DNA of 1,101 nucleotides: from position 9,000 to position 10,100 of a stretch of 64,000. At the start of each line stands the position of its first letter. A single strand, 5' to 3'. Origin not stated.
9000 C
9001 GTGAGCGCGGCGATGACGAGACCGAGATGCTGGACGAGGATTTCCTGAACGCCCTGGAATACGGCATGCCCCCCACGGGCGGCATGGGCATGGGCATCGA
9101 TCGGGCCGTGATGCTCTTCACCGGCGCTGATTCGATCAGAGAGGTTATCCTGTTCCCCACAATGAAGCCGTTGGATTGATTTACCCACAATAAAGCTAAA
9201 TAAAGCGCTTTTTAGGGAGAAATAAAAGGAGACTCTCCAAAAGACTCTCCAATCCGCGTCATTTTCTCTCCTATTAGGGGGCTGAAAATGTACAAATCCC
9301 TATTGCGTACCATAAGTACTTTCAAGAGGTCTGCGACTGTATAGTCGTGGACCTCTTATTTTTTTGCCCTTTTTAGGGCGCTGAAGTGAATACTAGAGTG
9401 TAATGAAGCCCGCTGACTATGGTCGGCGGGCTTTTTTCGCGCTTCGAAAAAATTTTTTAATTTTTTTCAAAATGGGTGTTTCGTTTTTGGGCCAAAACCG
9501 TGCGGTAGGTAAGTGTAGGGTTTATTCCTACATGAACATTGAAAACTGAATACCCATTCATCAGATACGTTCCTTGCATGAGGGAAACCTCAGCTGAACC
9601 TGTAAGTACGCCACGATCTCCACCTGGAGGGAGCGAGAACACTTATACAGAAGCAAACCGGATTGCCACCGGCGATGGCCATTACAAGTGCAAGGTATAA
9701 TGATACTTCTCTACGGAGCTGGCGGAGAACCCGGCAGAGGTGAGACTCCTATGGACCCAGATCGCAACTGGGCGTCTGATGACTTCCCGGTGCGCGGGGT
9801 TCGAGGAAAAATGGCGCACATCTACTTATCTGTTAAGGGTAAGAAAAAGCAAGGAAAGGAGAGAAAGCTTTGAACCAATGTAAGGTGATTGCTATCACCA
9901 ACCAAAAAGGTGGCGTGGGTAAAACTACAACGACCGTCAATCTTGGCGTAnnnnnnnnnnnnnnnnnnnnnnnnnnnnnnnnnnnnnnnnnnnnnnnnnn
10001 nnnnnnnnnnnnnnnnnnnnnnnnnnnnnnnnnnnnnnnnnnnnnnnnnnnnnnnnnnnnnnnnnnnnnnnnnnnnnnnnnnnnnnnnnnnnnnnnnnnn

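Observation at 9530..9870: Multi-stem leader RNA heading a 30-kb conjugation region with internal terminators: candidate antitermination RNA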

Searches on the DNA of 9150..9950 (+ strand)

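Call 4: search_rna_families(source=window, start=9150, end=9950, threshold=evalue, max_evalue=10, show_alignments=4)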
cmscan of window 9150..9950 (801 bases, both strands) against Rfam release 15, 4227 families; matches with E-value up to 10: 18.
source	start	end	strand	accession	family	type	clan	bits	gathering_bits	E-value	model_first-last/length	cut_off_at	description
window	9697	9754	+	RF02913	pemK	Cis-reg;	-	69.1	34.8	2.9e-12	1-61/61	no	pemK RNA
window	9313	9438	+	RF02452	ncr1575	Gene; sRNA;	-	27.8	60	0.077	1-212/212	no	Bacillus sRNA ncr1575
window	9325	9435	+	RF01796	frnS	Gene; sRNA;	-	21.6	60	0.38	1-119/119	no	Fumarate/nitrate reductase regulator sRNA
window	9402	9464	-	RF02450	ncr1175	Gene; sRNA;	-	21.4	60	0.26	1-110/110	no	Bacillus sRNA ncr1175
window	9377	9467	+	RF01770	rimP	Cis-reg; leader;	-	20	47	1.4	1-102/102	no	Gammaprotebacteria rimP leader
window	9327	9467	+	RF01828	SprD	Gene; sRNA;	-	19.5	100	0.14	1-142/142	no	Small pathogenicity island RNA D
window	9185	9364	+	RF01460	rliH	Gene; sRNA;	-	17.5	100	0.013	1-429/429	no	Listeria sRNA rliH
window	9359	9500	+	RF03532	SQ2397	Cis-reg;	-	17.5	100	1.7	1-243/243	no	Cis-regulator of HTH transcription factor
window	9699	9750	+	RF03082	dinG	Gene; sRNA;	-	17.1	46.9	3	1-87/87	no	dinG RNA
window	9436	9478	+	RF01667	rox1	Cis-reg;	-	16.7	58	2.3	1-59/59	no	Drosophila rox1 ncRNA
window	9355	9439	+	RF00513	Trp_leader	Cis-reg; leader;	-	16.4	41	2.2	1-100/100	no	Tryptophan operon leader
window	9402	9592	-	RF02431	SpF22_sRNA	Gene; sRNA;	-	16.3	55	2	1-140/140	no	Streptococcus sRNA SpF22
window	9365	9439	+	RF02837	anti-hemB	Gene; sRNA;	-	16.2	49.5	0.5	1-81/81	no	Burkholderia RNA 7 (anti-hemB)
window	9150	9359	+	RF02763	IsrM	Gene; sRNA;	-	15.3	376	0.066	73-329/329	5'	IsrM sRNA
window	9402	9437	+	RF00506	Thr_leader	Cis-reg; leader;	-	15.1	55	5.4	81-115/118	no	Threonine operon leader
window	9402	9443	-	RF02763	IsrM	Gene; sRNA;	-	10.9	376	1.6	1-329/329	no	IsrM sRNA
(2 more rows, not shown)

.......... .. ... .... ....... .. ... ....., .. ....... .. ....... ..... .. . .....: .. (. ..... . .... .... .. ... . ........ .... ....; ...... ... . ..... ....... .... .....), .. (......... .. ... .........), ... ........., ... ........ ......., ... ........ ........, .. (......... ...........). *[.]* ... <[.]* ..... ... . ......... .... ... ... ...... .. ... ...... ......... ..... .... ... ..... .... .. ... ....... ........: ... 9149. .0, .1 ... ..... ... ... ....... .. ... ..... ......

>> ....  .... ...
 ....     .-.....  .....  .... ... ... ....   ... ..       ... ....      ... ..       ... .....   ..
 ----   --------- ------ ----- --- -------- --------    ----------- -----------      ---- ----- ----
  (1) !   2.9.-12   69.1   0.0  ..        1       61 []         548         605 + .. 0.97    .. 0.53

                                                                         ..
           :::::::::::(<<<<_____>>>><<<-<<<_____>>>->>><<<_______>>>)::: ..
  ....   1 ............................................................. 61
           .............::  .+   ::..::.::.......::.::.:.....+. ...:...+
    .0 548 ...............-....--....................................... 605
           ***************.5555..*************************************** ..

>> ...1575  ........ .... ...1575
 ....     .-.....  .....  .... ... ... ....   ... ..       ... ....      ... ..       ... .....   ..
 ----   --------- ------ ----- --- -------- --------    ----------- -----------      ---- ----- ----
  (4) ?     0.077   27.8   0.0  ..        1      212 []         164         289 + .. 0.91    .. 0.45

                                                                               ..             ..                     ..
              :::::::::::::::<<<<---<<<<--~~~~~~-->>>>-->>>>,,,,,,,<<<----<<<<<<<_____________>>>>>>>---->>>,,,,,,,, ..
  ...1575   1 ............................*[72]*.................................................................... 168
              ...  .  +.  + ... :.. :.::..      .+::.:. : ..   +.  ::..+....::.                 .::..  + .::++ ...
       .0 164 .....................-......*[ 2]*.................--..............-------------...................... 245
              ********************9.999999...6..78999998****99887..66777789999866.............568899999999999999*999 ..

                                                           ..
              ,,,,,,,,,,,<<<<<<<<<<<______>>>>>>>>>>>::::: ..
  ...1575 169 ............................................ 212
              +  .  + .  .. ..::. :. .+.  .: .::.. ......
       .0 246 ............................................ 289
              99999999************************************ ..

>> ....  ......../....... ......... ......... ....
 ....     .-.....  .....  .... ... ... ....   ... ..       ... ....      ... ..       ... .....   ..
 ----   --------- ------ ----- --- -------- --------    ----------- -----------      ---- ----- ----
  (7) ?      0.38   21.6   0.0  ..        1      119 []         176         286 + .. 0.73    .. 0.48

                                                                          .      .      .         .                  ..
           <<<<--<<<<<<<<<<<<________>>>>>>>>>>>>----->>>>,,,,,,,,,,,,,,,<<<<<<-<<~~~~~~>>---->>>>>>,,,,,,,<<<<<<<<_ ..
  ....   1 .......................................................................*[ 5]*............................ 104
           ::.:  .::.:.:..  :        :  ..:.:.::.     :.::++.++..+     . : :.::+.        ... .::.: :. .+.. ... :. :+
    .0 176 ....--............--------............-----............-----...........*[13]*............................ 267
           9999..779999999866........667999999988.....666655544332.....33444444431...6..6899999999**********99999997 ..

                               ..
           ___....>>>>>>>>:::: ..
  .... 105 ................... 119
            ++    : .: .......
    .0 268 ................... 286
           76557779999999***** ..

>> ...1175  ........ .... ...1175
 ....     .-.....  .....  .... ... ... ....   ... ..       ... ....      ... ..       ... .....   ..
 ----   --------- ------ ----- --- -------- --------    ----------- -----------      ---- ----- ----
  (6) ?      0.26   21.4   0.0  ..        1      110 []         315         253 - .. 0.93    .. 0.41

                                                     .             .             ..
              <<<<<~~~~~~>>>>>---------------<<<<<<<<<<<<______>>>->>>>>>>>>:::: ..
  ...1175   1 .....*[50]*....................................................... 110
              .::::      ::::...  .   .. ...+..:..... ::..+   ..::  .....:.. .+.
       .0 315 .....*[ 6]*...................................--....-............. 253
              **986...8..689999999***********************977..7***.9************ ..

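Call 15: search_dna_similar(query=window:9440-9880:+, collection=plasmids, mode=distant, max_rows=30)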
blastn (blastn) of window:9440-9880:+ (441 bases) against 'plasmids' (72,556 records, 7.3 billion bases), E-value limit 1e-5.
Records with a match: 2; places in all: 3; records where one place covers at least 80% of the query: 0.
Best place of each record, by identity: 90-95% 1; 80-90% 1.
By first word of the organism name: Subdoligranulum 1; Monoglobus 1.
By predicted mobility (MOB-suite, as given by PLSDB): non-mobilizable 2.
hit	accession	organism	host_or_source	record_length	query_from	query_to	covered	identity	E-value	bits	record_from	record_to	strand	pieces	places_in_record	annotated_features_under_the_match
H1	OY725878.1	Subdoligranulum variabile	-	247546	255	374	27%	80.6%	8e-23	115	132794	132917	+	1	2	record has no annotation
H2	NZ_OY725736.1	Monoglobus pectinilyticus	-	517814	253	314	14%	93.5%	9e-16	92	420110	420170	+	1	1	none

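Call 72: build_rna_model(alignment_id=A4, structure=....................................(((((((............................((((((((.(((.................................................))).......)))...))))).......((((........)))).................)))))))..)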
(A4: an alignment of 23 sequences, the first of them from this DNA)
Model R1 built from alignment A4 (23 sequences, 202 columns); structure: as given.
model positions 151; base pairs 22; branch points 1; effective number of sequences 2.95; information 0.59 bits per position. Calibrated on 0.2 Mb of random sequence (short: E-values are rough).
structure used (alignment columns):
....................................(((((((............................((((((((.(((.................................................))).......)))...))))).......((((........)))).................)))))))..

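Call 73: search_with_rna_model(model_id=R1, source=L081, max_evalue=1, show_alignments=1)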
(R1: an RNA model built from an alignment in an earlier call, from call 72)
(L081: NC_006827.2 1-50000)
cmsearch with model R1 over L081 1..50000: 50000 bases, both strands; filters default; matches with E-value up to 1: 5.
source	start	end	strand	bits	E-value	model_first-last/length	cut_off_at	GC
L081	41924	42081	-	49.8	5.7e-09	1-151/151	no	0.39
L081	31478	31547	+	13.3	0.14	1-151/151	no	0.3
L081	45187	45220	-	12.2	0.23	1-151/151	no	0.21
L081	9288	9350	+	11.3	0.35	1-151/151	no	0.37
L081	25873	25935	-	9.4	0.81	1-151/151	no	0.48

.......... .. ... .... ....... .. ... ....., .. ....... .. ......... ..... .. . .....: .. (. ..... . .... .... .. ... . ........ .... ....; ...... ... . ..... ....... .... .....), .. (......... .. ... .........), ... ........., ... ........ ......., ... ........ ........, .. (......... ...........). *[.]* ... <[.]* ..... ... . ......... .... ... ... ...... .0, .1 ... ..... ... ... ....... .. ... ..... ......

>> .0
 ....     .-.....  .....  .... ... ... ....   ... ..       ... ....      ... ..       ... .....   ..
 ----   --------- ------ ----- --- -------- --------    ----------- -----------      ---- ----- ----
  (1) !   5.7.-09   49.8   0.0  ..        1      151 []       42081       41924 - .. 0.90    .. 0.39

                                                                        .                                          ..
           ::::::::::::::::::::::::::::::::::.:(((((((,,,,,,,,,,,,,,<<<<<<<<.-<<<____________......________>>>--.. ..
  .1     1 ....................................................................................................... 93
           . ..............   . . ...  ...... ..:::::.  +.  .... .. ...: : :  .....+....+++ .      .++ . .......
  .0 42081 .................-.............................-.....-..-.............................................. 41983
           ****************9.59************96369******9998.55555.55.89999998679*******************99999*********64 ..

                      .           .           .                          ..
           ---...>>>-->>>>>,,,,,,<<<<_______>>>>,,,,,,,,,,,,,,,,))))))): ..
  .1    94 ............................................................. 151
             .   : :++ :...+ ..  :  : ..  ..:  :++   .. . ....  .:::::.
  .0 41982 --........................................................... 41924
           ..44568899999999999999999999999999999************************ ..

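Call 74: search_with_rna_model(model_id=R1, sources=[L082, L083, L084, L085, L086, L087, L088, L089, L090, L091, L092, L093, L094, L095, L096, L097, L098, L099, L100, L101, L102, L103, L104, L105, L106, L107, L108, L109, L110, L111, L112, L113, L114, L115, L116, L117, L118, L119, L120, L121, L122, L123, L124, L125, L126, L127, L128, L129, L130, L131, L132, L133, L134, L135, L136, L137, L138, L139, L140, L141, L142, L143, L144, L145, L146, L147, L148, L149, L150, L151, L152, L153, L154, L155, L156, L157, L158, L159, L160, L161], max_evalue=0.01)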
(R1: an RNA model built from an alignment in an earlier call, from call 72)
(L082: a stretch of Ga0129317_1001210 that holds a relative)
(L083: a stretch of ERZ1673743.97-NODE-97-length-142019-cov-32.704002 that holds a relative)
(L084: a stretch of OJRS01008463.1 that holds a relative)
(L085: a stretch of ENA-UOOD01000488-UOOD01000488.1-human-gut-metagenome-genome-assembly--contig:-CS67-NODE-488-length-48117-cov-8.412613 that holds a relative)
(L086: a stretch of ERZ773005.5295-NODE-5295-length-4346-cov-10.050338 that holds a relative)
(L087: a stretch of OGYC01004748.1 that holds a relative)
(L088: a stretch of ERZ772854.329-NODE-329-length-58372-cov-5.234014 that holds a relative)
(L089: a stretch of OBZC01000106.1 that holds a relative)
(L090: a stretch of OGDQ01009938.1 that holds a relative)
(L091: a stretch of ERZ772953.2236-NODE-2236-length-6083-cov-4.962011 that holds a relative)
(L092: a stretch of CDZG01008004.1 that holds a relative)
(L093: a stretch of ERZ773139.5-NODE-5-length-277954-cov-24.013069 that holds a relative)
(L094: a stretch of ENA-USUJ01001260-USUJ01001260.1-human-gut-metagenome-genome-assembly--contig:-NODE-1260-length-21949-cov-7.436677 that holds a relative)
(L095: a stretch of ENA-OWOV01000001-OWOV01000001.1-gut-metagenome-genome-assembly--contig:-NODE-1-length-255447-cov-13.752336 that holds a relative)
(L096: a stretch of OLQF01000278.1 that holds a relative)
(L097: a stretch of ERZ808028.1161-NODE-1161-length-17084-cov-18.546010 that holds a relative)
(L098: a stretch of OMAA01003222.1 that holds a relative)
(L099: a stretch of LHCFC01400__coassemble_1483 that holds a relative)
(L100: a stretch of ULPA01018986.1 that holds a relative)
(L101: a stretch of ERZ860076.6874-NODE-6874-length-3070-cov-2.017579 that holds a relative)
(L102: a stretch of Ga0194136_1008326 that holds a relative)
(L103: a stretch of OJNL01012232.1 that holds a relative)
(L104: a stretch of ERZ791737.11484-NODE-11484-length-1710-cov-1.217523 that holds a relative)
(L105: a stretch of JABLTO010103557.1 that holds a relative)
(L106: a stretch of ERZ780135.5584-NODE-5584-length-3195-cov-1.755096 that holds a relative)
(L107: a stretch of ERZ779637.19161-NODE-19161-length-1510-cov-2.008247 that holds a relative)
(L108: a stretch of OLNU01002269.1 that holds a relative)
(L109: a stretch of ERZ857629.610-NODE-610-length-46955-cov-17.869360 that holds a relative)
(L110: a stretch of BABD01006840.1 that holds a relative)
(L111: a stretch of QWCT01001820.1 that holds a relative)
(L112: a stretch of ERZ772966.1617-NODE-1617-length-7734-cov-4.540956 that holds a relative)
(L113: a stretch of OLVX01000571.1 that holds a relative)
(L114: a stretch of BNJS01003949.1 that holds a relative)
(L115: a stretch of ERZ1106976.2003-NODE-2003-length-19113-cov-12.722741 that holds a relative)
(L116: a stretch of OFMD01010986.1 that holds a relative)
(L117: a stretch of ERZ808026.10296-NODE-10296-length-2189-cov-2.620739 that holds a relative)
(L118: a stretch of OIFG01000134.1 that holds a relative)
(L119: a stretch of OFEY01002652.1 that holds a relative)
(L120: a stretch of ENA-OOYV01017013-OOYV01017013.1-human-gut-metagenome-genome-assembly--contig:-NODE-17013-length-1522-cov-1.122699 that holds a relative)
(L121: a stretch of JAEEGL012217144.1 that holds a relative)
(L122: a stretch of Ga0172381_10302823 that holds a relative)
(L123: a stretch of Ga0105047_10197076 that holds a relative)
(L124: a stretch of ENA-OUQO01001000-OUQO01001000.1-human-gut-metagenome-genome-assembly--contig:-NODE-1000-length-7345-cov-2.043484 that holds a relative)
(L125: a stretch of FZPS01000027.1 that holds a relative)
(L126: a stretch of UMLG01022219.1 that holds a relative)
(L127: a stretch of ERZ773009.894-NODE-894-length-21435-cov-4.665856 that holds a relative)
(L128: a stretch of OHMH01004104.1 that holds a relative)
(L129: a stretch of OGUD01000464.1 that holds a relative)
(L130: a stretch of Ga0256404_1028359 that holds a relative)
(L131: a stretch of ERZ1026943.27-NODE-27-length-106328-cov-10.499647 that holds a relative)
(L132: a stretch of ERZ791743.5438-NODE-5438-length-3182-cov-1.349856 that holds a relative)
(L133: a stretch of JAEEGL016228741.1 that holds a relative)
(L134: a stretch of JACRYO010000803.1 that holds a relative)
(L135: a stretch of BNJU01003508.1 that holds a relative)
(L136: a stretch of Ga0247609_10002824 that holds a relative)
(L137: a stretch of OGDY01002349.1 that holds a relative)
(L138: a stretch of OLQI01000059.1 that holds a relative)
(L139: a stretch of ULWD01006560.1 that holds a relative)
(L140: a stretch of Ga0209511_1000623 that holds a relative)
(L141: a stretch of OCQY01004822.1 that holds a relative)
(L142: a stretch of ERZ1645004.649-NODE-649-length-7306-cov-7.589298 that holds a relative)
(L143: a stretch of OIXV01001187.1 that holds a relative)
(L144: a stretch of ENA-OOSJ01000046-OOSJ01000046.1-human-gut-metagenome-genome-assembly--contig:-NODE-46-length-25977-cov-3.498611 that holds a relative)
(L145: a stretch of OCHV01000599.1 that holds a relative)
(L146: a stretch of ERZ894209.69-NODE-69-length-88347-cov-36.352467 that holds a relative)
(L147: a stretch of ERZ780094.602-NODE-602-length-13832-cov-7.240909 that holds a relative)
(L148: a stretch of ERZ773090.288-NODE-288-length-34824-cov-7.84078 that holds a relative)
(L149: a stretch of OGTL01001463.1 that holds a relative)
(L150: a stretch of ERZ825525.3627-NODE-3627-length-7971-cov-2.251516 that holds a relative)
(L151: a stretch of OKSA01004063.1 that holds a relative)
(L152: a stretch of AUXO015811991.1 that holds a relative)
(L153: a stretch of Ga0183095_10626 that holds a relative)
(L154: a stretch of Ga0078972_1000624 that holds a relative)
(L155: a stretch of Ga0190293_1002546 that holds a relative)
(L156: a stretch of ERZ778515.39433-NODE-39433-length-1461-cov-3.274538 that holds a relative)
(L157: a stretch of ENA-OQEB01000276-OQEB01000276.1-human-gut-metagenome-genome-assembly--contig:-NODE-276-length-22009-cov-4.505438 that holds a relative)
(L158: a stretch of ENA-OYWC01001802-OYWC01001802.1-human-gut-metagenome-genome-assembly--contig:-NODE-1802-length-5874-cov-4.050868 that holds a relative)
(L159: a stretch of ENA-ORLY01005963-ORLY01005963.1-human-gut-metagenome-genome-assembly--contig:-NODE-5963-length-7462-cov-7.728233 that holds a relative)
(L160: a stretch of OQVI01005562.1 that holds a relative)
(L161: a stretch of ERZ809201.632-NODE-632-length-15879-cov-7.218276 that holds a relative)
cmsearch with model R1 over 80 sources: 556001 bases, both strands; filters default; matches with E-value up to 0.01: 52.
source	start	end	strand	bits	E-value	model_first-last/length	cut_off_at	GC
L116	544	718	+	108.9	7.1e-20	1-151/151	no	0.49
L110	1191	1365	+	108.3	9.4e-20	1-151/151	no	0.5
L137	3762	3936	+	108.3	9.4e-20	1-151/151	no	0.5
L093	1786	1969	-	84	7.8e-15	1-151/151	no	0.42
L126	2191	2348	+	80.3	4.3e-14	1-151/151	no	0.52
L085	12003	12161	-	79.1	7.5e-14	1-151/151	no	0.46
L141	3092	3250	-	78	1.2e-13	1-151/151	no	0.46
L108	568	714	-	76.9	2.1e-13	1-151/151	no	0.46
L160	2925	3083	-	76.4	2.7e-13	1-151/151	no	0.47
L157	86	243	+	76.1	3.1e-13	1-151/151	no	0.49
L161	7046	7203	+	74.1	7.6e-13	1-151/151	no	0.49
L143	10817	10975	-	74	8.3e-13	1-151/151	no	0.45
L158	5638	5790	-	70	5.2e-12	1-151/151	no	0.4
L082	7938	8081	-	67.2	1.9e-11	1-151/151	no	0.35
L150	6565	6804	+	56.8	2.4e-09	1-151/151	no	0.4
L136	11050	11216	-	54.6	6.7e-09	1-151/151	no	0.5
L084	1026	1212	+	54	9e-09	1-151/151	no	0.44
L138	1634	1820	+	54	9e-09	1-151/151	no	0.44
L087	5042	5191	-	50.2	5.3e-08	1-151/151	no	0.49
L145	11805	11958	+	50.1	5.6e-08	1-151/151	no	0.29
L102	2018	2159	-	49.9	5.9e-08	1-151/151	no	0.37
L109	1704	1833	-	49.9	6e-08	1-151/151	no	0.31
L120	934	1093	-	46.7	2.7e-07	1-151/151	no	0.57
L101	440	672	-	43.7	1.1e-06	1-151/151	no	0.45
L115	8500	8657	-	43.5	1.2e-06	1-151/151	no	0.51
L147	3238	3388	-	43.4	1.3e-06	1-151/151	no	0.54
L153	7531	7758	+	40.7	4.5e-06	1-151/151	no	0.53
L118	11951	12146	+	39.5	7.5e-06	1-151/151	no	0.39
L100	1047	1213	-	39.1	9.2e-06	1-151/151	no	0.38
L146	1619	1785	-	39.1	9.2e-06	1-151/151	no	0.38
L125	5180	5390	+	38.4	1.3e-05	1-151/151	no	0.49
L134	2219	2366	-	38.4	1.3e-05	1-151/151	no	0.32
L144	3378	3519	+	38.2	1.4e-05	1-151/151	no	0.3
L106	1931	2086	-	37.3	2.1e-05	1-151/151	no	0.53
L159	3833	3988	-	37.3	2.1e-05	1-151/151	no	0.53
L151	3725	3854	-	36.9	2.5e-05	1-151/151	no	0.44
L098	696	844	+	35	6.1e-05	1-151/151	no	0.36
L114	2189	2379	-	34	9.7e-05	1-151/151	no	0.37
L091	878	1011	-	33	0.00015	1-151/151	no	0.45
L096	2282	2423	-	32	0.00025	1-151/151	no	0.36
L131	1098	1241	-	31.9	0.00027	1-151/151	no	0.33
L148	5237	5433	-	30.9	0.00043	1-151/151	no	0.35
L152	2130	2262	-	30.1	0.00059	1-151/151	no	0.45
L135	8907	9099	+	29.5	0.00078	1-151/151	no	0.36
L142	549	740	+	28.7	0.0012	1-151/151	no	0.38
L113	3717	3909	-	28.4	0.0013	1-151/151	no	0.36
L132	221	424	+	26.7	0.0029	1-151/151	no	0.43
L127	2729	2961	-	26.1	0.0039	1-151/151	no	0.37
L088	5152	5358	+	26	0.004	1-151/151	no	0.44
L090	1072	1261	-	25.9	0.0043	1-151/151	no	0.38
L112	2043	2232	+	25.9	0.0043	1-151/151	no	0.38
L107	668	878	+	25.6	0.0049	1-151/151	no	0.39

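Call 78: search_with_rna_model(model_id=R1, source=window, max_evalue=1)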
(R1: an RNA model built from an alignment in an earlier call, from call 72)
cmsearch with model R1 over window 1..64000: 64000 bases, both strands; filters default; matches with E-value up to 1: 1.
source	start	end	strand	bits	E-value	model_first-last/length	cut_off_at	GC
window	9537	9696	+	125.8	3.1e-24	1-151/151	no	0.49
